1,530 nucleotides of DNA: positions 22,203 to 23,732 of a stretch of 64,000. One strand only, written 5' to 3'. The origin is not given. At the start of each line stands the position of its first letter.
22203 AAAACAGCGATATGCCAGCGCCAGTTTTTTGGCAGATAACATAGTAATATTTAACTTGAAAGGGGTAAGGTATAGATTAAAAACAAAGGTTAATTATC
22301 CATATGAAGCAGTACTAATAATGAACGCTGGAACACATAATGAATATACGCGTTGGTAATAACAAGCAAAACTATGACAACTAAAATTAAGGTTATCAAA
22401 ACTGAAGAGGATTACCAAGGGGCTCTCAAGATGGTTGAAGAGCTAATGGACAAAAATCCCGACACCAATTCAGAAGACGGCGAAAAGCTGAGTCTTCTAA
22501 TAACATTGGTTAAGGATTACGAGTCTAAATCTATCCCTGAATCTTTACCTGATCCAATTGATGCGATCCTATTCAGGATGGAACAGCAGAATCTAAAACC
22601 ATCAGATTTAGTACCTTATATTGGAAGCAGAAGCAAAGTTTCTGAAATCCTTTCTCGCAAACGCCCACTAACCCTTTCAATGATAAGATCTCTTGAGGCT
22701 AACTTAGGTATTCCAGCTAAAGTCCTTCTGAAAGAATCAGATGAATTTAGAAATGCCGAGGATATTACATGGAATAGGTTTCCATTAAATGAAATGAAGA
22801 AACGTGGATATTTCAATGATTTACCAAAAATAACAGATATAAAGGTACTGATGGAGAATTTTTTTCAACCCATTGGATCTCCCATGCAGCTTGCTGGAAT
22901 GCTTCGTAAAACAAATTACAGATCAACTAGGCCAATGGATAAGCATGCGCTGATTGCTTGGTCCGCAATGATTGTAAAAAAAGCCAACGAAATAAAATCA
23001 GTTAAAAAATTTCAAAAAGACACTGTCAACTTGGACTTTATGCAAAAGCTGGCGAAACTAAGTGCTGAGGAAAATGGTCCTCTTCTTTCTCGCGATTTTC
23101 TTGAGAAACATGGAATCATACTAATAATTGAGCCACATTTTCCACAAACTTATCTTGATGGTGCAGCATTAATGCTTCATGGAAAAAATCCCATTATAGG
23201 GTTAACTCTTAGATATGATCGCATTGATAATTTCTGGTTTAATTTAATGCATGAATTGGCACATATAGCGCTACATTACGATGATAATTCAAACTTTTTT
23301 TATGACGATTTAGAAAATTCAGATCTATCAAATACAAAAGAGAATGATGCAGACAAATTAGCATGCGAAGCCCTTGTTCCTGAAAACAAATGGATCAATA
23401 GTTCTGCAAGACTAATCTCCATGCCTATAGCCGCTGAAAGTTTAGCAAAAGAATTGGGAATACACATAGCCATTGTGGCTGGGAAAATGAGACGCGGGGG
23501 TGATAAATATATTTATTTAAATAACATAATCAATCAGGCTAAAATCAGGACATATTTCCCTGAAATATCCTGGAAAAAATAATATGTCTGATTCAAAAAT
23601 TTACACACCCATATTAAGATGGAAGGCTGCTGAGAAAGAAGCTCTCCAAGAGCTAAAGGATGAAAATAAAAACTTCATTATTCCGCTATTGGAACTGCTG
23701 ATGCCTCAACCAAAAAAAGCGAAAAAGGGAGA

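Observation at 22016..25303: Candidate multi-gene defence module: HigB toxin, HTH-ImmA/IrrE peptidase fusion and large unknown protein, facing a PD-(D/E)xK nuclease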

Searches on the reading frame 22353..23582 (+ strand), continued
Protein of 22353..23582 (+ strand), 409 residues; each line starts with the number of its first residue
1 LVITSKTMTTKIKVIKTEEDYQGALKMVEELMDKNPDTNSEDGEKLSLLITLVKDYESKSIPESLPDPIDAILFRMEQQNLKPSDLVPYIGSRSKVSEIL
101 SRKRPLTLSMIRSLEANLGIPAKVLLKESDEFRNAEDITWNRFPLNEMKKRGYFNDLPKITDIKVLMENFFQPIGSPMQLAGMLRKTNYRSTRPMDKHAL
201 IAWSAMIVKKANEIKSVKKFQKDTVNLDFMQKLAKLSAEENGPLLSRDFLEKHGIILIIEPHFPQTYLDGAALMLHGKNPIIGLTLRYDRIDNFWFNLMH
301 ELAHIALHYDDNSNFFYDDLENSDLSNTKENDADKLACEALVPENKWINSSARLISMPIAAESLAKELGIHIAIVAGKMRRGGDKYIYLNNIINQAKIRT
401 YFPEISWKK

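Call 80: get_annotated_region(hit=H3, flank=3500)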
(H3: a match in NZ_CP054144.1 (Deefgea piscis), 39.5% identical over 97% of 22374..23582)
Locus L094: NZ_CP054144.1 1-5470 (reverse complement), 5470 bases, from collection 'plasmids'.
description: Deefgea piscis strain D17 plasmid unnamed1, complete sequence
organism: Deefgea piscis (NCBI taxid 2739061)
taxonomy: Bacteria; Pseudomonadota; Betaproteobacteria; Neisseriales; Chitinibacteraceae; Deefgea; Deefgea piscis
host: -; source: Odontobutis platycephala,Mono-bacterial isolate; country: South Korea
typing (MOB-suite, as given by PLSDB): non-mobilizable
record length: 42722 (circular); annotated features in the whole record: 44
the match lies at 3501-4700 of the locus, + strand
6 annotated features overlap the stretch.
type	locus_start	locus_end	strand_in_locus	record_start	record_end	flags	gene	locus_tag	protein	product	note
CDS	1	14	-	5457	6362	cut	-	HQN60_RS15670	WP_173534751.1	LysR family transcriptional regulator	-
CDS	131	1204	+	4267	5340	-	-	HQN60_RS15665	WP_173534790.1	NAD(P)-dependent alcohol dehydrogenase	-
CDS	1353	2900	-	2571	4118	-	-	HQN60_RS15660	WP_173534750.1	Fic family protein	-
CDS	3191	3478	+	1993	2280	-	-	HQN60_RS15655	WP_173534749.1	type II toxin-antitoxin system HigB family toxin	-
CDS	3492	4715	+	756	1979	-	-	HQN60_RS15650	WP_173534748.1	ImmA/IrrE family metallo-endopeptidase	-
CDS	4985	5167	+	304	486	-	-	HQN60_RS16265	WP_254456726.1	hypothetical protein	-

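Call 81: get_annotated_region(hit=H6, flank=3500)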
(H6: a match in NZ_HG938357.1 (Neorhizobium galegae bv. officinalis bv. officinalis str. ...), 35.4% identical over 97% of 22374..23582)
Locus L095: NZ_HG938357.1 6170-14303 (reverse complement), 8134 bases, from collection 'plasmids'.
description: Neorhizobium galegae bv. officinalis bv. officinalis str. HAMBI 1141 plasmid pHAMBI1141b, complete sequence
organism: Neorhizobium galegae bv. officinalis bv. officinalis str. HAMBI 1141 (NCBI taxid 1028801)
taxonomy: Bacteria; Pseudomonadota; Alphaproteobacteria; Hyphomicrobiales; Rhizobiaceae; Neorhizobium; Neorhizobium galegae; Neorhizobium galegae bv. officinalis bv. officinalis str. HAMBI 1141
host: -; source: Galega officinalis root nodule; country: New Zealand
typing (MOB-suite, as given by PLSDB): conjugative; replicon rep_cluster_471; relaxase MOBQ; mating-pair formation MPF_T
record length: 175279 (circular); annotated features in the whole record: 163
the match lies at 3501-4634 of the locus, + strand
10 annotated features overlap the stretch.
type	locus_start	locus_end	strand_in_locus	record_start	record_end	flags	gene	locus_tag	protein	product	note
CDS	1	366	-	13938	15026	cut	-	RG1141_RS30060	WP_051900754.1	ATP-binding protein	-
CDS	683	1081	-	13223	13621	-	-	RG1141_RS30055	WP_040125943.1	DUF6527 family protein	-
CDS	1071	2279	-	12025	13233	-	-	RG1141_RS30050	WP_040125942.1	ThiF family adenylyltransferase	-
CDS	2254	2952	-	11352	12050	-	-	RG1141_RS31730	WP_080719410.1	multiubiquitin domain-containing protein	-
CDS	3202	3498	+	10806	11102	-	-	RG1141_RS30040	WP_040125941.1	hypothetical protein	-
CDS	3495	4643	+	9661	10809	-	-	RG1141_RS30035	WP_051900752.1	ImmA/IrrE family metallo-endopeptidase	-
CDS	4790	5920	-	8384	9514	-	-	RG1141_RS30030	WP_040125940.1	RHE_PE00001 family protein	-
CDS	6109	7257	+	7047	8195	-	-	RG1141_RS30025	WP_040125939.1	site-specific integrase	GO:0015074 - DNA integration [Evidence IEA]; GO:0006310 - DNA recombination [Evidence IEA]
CDS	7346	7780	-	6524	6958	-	-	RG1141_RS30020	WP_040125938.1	type II toxin-antitoxin system VapC family toxin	-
CDS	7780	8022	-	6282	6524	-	-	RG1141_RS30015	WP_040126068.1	type II toxin-antitoxin system Phd/YefM family antitoxin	-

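Call 87: search_solved_structures(query=A1, max_evalue=1, show_alignments=2)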
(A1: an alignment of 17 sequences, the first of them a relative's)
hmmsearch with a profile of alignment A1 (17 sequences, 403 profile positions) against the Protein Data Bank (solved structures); distinct sequences matched with E-value up to 1: 7.
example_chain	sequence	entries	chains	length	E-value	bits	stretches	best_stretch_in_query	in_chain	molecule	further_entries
5ycl_A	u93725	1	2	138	1.6e-10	43.9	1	8-115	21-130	Antitoxin HigA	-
5ifg_B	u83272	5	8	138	1.9e-10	43.7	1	8-114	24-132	Antitoxin HigA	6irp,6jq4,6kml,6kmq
5g5l_O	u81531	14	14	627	0.12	14.7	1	15-91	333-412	RNA POLYMERASE I-SPECIFIC TRANSCRIPTION INITIATION FACTOR RRN3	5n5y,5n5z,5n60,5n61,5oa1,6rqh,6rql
3tj1_A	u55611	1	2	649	0.13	14.6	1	15-91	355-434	RNA polymerase I-specific transcription initiation factor RRN3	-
7t5t_A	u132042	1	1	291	0.4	13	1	289-345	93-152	CapP toxin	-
4l7a_A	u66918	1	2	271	0.53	12.5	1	282-316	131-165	Uncharacterized protein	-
9vzy_A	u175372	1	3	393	0.67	12.2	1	289-351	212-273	HTH cro/C1-type domain-containing protein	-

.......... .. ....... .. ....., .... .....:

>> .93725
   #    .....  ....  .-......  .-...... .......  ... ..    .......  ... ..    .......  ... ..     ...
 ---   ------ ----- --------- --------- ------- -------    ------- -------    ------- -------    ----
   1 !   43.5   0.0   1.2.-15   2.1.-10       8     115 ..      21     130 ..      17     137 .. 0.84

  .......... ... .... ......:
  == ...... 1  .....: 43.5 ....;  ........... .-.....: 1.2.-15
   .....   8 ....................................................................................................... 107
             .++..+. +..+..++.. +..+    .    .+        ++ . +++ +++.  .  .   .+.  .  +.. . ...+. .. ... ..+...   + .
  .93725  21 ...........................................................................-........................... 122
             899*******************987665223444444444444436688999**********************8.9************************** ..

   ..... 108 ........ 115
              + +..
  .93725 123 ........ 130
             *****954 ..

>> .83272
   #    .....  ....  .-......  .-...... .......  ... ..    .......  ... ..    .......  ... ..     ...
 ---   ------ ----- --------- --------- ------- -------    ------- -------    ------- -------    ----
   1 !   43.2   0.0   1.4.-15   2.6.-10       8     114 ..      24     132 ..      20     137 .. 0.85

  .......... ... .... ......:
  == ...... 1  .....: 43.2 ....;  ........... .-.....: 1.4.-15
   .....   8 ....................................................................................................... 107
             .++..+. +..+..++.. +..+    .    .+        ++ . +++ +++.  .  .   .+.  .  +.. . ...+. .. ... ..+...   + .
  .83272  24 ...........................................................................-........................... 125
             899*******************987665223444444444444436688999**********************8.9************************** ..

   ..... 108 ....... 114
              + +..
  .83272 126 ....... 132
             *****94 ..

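Call 92: search_protein_families(library=phrogs, proteins=[window:22374-23582:+], max_evalue=0.001)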
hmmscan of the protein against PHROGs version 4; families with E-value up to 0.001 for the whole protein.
window:22374-23582:+ (402 aa): 6 families
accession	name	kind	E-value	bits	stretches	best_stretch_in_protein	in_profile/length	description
phrog_11202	-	unknown function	6.1e-30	105.3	1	3-121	4-122/218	-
phrog_2439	-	transcription regulation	3.4e-23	83.1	1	85-376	33-281/367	transcriptional regulator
phrog_1373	-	transcription regulation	8.3e-22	78.9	1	4-128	2-132/166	transcriptional regulator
phrog_10398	-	unknown function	8.3e-17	62.1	1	5-68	3-66/66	-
phrog_87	-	other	4.8e-09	37.3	1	223-341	25-134/227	metallo-protease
phrog_18577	-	unknown function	8.7e-07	29.5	1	241-356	140-259/332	-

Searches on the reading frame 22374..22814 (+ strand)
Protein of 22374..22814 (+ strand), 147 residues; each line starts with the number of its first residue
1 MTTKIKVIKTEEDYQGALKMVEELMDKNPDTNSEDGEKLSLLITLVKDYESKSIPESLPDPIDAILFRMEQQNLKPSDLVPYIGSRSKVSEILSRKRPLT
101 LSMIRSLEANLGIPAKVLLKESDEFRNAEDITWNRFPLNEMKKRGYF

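Call 85: search_protein_families(library=pfam, proteins=[window:22374-22814:+], max_evalue=10)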
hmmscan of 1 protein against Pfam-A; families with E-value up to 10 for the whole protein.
seq(147 aa): 0 families
